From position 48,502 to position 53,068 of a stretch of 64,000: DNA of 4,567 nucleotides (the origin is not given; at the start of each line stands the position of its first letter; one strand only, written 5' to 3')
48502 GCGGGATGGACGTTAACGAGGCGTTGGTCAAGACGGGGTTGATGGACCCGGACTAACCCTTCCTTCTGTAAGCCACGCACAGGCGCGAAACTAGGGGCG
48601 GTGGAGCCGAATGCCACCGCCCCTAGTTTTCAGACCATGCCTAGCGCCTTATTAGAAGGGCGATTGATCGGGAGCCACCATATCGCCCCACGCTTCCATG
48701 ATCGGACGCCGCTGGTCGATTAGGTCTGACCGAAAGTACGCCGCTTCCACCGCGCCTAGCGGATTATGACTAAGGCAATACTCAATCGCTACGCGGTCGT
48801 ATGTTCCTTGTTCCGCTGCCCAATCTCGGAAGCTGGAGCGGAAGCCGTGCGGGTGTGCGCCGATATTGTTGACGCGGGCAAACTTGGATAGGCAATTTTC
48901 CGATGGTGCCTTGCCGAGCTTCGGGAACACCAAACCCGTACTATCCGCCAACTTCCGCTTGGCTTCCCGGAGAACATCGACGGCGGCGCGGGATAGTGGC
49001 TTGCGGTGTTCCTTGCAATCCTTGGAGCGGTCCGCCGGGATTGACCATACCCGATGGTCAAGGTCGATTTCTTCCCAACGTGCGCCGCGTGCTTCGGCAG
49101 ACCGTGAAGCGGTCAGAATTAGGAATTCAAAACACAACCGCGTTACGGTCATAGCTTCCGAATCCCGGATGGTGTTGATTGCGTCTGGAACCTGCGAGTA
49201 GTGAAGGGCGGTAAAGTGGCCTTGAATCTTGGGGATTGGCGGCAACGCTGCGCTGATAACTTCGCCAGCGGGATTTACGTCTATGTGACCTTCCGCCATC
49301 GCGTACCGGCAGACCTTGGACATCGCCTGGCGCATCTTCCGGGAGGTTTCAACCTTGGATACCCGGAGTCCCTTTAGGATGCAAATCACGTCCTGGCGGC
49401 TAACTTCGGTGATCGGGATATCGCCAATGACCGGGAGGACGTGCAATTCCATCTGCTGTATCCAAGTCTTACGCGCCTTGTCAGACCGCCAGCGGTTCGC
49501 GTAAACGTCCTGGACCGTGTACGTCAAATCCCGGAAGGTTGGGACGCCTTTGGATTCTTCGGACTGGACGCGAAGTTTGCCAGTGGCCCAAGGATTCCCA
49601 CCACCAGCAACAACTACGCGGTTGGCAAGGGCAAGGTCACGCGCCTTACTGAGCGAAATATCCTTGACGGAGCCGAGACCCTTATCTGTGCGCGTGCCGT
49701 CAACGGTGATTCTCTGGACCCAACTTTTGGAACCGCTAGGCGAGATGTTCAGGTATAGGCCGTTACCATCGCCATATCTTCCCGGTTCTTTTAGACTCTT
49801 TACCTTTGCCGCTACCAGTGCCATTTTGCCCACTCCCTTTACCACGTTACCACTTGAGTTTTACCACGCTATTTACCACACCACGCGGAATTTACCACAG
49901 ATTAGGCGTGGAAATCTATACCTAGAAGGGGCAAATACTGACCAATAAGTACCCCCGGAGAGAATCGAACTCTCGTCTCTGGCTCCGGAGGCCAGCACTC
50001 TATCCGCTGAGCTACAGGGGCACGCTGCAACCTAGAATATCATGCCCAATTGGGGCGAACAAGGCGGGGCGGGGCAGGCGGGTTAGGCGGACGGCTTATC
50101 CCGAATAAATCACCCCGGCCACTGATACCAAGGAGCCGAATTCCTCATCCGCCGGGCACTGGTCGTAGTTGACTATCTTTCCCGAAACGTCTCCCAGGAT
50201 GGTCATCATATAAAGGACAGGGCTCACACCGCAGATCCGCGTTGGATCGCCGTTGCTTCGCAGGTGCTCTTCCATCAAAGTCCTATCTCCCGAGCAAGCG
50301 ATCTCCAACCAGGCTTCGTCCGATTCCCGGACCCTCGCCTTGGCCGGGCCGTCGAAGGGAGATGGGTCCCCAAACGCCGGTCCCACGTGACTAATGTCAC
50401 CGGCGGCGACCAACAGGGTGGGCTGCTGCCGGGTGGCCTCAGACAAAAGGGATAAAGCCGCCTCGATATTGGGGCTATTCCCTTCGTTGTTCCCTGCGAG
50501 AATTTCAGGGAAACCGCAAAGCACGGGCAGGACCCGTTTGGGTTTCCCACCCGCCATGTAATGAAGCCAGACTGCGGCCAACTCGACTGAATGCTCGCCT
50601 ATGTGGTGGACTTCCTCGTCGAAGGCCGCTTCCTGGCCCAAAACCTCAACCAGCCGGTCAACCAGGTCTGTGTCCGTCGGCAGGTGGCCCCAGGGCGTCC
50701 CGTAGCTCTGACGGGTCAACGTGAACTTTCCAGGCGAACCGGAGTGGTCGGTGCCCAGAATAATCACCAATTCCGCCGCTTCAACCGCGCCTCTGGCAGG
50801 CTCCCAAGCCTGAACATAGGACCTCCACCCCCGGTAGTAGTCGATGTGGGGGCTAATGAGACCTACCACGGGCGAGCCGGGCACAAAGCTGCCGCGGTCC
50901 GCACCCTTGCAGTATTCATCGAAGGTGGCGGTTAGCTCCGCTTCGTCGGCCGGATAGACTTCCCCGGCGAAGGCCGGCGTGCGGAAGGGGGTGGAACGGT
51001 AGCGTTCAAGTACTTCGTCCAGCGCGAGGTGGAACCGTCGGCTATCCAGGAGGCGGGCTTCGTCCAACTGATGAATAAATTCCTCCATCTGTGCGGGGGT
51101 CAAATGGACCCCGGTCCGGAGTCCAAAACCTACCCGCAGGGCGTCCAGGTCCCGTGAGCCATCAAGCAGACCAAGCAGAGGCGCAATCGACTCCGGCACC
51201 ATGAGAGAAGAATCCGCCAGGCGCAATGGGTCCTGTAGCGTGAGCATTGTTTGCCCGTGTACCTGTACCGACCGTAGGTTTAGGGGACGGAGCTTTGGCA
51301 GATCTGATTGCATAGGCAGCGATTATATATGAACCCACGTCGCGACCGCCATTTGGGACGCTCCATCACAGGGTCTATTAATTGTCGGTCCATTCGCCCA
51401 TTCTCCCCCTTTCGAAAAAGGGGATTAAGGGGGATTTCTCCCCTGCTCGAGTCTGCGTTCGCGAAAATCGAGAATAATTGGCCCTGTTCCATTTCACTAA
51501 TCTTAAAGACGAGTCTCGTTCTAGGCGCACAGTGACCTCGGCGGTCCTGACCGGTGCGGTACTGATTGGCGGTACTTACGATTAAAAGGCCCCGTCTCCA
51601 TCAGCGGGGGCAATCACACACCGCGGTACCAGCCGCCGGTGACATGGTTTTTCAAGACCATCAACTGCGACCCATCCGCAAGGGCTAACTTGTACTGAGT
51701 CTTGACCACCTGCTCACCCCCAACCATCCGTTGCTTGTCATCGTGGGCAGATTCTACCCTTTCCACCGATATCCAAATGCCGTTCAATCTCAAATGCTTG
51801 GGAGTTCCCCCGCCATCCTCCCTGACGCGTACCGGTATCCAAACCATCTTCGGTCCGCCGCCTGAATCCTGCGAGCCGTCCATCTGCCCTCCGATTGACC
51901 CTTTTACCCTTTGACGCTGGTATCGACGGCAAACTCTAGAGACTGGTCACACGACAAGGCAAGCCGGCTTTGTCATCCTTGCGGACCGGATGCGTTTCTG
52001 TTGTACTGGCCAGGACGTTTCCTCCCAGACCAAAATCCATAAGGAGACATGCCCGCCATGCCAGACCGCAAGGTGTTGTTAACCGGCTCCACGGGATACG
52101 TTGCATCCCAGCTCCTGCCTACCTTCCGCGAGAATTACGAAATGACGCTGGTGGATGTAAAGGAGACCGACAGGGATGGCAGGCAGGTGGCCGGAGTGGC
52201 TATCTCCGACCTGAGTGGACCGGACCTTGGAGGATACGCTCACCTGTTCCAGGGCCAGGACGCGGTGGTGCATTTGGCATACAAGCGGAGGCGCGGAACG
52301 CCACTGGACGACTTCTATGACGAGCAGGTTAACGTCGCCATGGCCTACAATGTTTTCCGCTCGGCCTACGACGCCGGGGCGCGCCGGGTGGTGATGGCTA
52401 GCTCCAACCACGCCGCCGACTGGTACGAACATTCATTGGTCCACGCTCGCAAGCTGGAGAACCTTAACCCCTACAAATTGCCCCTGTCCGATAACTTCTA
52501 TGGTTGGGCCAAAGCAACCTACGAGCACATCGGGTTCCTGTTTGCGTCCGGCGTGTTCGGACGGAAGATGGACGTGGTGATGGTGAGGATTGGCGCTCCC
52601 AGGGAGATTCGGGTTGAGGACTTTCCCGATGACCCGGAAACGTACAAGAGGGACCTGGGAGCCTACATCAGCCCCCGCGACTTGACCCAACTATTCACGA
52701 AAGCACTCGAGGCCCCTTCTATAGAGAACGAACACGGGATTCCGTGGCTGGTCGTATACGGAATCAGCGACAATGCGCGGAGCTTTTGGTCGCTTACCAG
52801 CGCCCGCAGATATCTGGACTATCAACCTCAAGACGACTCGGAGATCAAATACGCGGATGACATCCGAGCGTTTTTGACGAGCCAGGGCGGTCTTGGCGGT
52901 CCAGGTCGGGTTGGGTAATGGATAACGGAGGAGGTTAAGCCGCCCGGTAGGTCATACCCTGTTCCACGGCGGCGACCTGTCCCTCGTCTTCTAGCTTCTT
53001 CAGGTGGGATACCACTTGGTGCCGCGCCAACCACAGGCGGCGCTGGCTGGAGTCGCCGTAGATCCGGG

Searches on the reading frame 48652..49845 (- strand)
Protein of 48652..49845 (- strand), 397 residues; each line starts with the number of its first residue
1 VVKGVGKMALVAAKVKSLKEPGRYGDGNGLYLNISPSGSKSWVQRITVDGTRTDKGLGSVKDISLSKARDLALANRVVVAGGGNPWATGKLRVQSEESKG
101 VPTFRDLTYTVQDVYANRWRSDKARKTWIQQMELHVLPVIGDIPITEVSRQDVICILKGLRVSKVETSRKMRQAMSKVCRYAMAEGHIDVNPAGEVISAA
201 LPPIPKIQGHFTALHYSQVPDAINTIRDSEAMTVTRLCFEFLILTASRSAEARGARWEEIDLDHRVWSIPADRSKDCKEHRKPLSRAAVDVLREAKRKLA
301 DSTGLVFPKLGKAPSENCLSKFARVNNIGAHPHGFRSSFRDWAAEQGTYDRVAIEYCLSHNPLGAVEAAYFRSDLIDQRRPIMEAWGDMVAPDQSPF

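Call 32: search_protein_families(library=pfam, proteins=[window:48652-49845:-], max_evalue=0.01)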
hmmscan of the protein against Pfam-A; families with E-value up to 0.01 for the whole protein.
window:48652-49845:- (397 aa): 3 families
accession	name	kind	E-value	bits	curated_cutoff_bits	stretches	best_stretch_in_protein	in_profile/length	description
PF22022.2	Phage_int_M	-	3.6e-17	62.8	27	1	116-195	13-92/96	Phage integrase central domain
PF00589.27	Phage_integrase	-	9.4e-15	55.2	27.1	1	216-373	5-168/172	Phage integrase family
PF13356.12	Arm-DNA-bind_3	-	1.6e-14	54.2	27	1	12-87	3-78/83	Arm DNA-binding domain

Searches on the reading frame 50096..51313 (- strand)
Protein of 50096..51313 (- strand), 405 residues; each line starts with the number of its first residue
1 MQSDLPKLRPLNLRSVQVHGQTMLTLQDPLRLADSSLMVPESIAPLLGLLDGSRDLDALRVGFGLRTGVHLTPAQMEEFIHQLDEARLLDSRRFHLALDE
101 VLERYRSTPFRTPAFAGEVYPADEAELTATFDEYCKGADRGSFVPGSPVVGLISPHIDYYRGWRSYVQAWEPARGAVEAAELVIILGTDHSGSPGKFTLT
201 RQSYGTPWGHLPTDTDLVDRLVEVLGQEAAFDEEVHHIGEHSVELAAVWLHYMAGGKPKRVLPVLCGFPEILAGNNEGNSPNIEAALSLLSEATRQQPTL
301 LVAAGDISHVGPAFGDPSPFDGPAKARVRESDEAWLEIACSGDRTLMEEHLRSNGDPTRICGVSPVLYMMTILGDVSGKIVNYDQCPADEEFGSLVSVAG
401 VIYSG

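Call 82: search_protein_families(library=pfam, proteins=[window:50096-51313:-], max_evalue=0.001)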
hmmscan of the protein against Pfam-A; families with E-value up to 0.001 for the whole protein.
window:50096-51313:- (405 aa): 1 family
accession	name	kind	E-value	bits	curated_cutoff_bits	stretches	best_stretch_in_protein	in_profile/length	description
PF01875.22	Memo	-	2.1e-28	99.7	27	1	113-399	2-266/269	Memo-like protein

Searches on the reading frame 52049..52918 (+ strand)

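Call 82: search_protein_families(library=pfam, proteins=[window:52049-52918:+], max_evalue=0.001)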
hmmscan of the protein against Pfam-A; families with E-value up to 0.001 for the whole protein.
window:52049-52918:+ (289 aa): 2 families
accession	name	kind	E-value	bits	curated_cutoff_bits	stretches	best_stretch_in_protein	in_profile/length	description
PF01370.27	Epimerase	-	4.9e-10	39.7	20.9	1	9-160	1-151/240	NAD dependent epimerase/dehydratase family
PF13460.12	NAD_binding_10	-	5.4e-05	23.6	27.2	1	13-127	1-106/184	NAD(P)H-binding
